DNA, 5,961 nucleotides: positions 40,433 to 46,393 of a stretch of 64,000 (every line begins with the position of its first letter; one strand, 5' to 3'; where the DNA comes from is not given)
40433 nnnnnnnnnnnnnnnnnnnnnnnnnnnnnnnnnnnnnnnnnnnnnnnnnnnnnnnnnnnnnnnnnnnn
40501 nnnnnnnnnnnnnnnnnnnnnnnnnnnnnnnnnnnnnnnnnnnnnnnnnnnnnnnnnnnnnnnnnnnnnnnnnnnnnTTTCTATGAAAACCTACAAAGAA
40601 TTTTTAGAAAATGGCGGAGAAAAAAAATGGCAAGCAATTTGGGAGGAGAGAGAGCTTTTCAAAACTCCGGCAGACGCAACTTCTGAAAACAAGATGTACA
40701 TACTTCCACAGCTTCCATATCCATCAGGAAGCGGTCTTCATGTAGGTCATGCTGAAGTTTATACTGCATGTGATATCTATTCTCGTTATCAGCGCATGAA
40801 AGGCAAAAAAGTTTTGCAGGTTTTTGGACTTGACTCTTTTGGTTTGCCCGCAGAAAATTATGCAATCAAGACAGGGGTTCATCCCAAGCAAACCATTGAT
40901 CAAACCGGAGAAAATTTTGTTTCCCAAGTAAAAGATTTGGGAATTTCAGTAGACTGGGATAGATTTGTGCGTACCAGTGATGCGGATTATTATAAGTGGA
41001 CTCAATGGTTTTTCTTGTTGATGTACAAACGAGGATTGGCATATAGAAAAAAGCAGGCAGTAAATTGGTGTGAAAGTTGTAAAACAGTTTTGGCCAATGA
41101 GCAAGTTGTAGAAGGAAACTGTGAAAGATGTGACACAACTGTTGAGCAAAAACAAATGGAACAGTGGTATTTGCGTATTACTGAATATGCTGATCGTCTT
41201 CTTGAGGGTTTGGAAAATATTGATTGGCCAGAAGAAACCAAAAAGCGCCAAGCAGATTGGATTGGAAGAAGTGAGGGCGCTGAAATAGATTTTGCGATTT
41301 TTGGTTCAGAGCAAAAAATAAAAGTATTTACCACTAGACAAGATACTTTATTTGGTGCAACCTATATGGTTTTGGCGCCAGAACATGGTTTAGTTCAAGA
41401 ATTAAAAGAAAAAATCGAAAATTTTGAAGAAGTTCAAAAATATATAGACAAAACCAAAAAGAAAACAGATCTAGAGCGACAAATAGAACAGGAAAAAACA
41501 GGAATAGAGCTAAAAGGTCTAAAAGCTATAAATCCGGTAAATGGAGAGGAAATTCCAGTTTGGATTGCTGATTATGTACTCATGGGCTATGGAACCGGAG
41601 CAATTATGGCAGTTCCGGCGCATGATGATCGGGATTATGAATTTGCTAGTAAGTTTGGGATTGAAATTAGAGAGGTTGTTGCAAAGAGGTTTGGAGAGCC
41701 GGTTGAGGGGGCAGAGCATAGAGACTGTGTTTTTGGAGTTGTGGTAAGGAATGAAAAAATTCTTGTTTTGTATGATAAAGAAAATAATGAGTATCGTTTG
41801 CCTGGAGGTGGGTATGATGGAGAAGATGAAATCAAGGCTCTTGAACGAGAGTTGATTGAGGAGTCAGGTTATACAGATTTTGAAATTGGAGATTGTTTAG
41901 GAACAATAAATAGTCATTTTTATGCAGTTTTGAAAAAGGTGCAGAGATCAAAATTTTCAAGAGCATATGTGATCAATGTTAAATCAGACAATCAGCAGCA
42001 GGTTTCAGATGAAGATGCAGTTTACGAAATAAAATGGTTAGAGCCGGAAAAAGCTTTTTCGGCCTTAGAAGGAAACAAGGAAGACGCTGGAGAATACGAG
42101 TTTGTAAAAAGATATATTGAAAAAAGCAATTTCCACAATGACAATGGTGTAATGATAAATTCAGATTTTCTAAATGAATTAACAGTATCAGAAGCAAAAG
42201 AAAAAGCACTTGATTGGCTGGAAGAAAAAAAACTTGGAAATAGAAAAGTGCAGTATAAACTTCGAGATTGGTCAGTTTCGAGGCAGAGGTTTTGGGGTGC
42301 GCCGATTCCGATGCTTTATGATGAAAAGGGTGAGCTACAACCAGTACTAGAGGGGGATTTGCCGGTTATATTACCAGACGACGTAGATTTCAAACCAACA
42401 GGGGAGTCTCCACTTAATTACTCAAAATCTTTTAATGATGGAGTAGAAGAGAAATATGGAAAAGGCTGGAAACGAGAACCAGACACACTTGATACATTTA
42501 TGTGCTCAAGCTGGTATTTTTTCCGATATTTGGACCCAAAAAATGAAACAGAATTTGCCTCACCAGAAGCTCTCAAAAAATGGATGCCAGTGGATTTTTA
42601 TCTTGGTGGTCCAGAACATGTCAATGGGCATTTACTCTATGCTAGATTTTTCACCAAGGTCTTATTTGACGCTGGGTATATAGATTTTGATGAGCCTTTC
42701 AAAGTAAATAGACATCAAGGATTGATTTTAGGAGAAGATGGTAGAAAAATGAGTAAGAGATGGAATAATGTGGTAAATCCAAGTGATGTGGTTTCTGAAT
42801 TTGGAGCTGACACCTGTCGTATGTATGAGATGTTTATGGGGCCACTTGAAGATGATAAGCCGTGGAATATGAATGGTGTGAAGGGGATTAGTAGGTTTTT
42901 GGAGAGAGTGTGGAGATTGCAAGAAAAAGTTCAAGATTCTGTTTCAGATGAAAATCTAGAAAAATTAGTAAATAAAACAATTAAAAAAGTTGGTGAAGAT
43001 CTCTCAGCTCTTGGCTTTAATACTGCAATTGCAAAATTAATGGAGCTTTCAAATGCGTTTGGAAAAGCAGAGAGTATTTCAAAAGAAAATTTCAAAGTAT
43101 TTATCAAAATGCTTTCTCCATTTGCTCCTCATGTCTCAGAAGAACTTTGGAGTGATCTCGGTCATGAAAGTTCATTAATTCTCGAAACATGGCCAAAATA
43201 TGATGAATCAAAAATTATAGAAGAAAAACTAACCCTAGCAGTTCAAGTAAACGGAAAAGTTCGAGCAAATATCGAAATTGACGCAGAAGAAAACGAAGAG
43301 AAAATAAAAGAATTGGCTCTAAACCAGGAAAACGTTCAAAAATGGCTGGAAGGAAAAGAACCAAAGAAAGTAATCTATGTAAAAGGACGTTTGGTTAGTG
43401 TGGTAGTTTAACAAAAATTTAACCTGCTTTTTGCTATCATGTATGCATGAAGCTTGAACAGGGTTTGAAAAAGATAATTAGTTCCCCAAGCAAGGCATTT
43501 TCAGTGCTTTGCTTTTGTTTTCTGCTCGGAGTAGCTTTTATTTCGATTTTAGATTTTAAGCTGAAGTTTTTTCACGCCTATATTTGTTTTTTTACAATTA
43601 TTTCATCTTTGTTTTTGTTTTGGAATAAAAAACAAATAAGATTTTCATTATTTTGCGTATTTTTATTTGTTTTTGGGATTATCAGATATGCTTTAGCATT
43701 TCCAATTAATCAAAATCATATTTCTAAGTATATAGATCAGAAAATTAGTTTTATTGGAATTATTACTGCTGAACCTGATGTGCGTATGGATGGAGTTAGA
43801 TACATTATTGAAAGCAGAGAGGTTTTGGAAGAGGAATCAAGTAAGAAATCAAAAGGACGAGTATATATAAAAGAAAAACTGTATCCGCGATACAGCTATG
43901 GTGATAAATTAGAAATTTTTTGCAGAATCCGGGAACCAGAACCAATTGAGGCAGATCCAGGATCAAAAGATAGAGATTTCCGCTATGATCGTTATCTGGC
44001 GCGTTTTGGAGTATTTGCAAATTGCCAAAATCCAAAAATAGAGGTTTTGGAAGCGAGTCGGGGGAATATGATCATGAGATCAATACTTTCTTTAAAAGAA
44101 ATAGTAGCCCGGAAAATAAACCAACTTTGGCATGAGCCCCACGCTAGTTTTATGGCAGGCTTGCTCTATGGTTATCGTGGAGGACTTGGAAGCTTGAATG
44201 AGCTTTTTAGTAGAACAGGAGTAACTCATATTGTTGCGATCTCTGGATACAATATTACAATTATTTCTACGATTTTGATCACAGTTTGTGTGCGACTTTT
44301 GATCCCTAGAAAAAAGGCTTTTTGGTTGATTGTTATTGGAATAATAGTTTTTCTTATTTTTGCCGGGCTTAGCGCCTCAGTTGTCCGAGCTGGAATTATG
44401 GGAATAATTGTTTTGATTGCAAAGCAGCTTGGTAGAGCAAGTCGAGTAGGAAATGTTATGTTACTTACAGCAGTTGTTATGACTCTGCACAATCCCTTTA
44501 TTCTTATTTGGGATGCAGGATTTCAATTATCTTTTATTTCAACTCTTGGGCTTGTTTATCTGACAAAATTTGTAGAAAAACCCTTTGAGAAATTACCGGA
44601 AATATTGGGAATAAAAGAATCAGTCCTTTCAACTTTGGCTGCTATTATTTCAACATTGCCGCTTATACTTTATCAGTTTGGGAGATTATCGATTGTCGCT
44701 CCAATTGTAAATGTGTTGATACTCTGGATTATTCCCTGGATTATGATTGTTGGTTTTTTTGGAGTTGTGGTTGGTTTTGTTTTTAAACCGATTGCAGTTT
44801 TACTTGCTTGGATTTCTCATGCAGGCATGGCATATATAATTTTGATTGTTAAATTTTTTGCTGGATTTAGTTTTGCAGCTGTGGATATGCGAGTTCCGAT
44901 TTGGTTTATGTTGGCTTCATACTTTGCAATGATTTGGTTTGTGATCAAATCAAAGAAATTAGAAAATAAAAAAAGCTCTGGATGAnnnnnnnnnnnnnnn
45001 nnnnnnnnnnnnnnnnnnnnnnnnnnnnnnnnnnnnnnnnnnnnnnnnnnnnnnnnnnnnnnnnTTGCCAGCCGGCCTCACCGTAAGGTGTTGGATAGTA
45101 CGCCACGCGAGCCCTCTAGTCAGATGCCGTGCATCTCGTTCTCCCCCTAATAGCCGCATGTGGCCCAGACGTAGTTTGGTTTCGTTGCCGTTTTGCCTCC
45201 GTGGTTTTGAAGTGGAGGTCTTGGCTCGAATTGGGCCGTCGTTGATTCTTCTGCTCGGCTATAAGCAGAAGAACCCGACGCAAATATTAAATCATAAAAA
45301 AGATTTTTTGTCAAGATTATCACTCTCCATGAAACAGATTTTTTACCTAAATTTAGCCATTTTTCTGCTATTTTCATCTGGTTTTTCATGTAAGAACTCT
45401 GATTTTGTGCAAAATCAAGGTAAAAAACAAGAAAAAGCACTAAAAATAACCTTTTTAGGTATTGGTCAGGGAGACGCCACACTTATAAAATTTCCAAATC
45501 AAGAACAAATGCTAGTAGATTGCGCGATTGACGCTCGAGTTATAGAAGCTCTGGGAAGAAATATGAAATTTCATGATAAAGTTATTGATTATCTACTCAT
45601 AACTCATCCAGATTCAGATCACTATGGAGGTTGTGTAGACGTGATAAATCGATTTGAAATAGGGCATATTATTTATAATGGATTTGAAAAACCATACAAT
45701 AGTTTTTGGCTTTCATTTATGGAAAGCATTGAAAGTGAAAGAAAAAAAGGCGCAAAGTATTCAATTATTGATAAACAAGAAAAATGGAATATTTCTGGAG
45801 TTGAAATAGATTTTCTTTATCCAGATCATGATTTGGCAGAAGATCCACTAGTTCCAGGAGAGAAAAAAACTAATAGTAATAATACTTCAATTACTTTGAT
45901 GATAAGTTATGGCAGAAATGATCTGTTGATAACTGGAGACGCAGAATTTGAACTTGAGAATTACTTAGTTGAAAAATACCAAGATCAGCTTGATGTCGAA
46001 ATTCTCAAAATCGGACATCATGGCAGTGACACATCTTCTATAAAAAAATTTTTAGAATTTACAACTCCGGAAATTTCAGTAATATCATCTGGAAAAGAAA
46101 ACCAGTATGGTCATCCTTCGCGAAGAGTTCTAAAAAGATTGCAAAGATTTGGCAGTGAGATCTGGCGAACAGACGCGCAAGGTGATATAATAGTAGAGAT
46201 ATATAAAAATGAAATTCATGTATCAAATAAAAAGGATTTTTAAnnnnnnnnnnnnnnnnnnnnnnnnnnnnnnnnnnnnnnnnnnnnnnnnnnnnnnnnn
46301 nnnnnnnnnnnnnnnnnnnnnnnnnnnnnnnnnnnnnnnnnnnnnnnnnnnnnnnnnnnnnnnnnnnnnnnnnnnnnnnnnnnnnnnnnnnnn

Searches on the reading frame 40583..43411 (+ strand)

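Call 101: search_protein_families(library=pfam, proteins=[window:40583-43411:+], max_evalue=0.001)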
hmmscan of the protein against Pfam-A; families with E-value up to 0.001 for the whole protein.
window:40583-43411:+ (942 aa): 6 families
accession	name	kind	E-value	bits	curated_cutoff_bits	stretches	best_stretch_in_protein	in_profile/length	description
PF13603.12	tRNA-synt_1_2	-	9.4e-62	208.2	25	1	225-371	2-145/185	Leucyl-tRNA synthetase, editing domain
PF00133.28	tRNA-synt_1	-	4.1e-53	181.1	22.7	2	16-228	2-226/414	tRNA synthetases class I (I, L, M and V)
PF09334.17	tRNA-synt_1g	-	5.6e-36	124.6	20.1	1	40-186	3-145/391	tRNA synthetases class I (M)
PF08264.19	Anticodon_1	-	7.5e-22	78.2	25.1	1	790-906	2-145/148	Anticodon-binding domain of tRNA ligase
PF00293.34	NUDIX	-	3.7e-11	43.6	21.1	1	383-500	5-126/134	NUDIX domain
PF17032.10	Zn_ribbon_15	-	0.0004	21.6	28.9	0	133-190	14-65/73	zinc-ribbon family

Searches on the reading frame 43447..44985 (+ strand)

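Call 101: search_protein_families(library=pfam, proteins=[window:43447-44985:+], max_evalue=0.001)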
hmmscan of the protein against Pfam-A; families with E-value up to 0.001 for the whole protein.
window:43447-44985:+ (512 aa): 2 families
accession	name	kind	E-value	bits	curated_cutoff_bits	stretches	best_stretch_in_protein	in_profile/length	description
PF03772.21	Competence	-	6.4e-46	157.3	23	1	239-501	1-266/270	Competence protein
PF13567.11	DUF4131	-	2.7e-17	63.4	31.6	1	41-192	7-156/165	Domain of unknown function (DUF4131)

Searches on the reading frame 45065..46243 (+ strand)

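Call 20: search_protein_families(library=pfam, proteins=[window:45065-46243:+], max_evalue=1)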
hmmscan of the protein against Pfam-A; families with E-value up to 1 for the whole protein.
window:45065-46243:+ (392 aa): 4 families
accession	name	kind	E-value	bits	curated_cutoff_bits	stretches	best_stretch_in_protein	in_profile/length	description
PF00753.33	Lactamase_B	-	1.8e-18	67.7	22.7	1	132-343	2-195/196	Metallo-beta-lactamase superfamily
PF12706.13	Lactamase_B_2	-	0.00056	20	27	1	149-318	3-166/200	Beta-lactamase superfamily domain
PF16661.11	Lactamase_B_6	-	0.0099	15.7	27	1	142-198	3-60/193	Metallo-beta-lactamase superfamily domain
PF23023.1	Anti-Pycsar_Apyc1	-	0.061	13.2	50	1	140-196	24-76/250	Anti-Pycsar protein Apyc1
